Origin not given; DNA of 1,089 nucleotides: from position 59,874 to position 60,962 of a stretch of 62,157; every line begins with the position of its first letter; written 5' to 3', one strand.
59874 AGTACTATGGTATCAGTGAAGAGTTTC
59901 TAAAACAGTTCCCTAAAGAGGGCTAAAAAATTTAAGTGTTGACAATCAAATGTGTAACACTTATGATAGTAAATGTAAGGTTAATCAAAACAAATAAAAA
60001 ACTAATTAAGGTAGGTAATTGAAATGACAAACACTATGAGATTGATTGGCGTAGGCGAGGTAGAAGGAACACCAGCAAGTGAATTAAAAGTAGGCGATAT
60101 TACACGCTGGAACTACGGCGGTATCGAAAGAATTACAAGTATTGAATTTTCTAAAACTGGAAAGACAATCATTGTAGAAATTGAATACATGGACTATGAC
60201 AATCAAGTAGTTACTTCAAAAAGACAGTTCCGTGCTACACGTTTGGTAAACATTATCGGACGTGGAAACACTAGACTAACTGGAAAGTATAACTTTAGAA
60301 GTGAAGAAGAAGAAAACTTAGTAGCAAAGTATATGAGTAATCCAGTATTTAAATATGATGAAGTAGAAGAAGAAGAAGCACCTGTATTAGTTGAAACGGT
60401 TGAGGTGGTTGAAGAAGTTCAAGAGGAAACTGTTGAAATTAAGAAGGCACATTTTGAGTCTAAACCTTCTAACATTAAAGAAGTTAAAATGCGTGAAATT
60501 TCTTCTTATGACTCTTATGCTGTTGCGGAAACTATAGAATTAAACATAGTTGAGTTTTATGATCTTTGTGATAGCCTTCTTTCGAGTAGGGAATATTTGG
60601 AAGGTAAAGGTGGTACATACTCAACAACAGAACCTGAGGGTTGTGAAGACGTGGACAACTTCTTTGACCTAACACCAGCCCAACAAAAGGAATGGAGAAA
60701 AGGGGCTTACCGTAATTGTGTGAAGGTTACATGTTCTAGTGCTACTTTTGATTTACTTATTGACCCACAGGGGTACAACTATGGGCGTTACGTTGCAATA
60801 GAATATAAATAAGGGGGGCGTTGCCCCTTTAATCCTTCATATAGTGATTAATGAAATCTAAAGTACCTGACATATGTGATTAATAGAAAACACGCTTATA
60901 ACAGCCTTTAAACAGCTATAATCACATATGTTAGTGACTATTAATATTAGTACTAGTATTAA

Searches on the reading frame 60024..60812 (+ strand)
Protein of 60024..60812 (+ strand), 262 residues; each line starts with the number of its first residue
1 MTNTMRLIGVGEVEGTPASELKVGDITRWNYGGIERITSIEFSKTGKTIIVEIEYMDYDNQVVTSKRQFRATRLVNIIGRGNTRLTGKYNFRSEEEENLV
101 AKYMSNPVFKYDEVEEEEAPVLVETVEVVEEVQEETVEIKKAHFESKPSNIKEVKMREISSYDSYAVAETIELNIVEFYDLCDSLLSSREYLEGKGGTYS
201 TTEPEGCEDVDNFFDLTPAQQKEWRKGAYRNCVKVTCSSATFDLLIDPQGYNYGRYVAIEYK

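Call 32: search_protein_families(library=pfam, proteins=[window:60024-60812:+], max_evalue=0.01)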
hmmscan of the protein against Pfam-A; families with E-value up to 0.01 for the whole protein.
window:60024-60812:+ (262 aa): 0 families

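Call 33: search_protein_families(library=phrogs, proteins=[window:60024-60812:+], max_evalue=0.001)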
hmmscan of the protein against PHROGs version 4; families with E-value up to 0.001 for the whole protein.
window:60024-60812:+ (262 aa): 1 family
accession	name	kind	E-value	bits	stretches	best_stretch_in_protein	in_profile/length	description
phrog_21303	-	unknown function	3.7e-08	34.7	1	231-261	63-93/101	-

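Call 73: search_protein_families(library=ncbifam, proteins=[window:60024-60809:+], max_evalue=0.1)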
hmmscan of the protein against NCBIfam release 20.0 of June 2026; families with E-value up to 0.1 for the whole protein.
window:60024-60809:+ (262 aa): 0 families
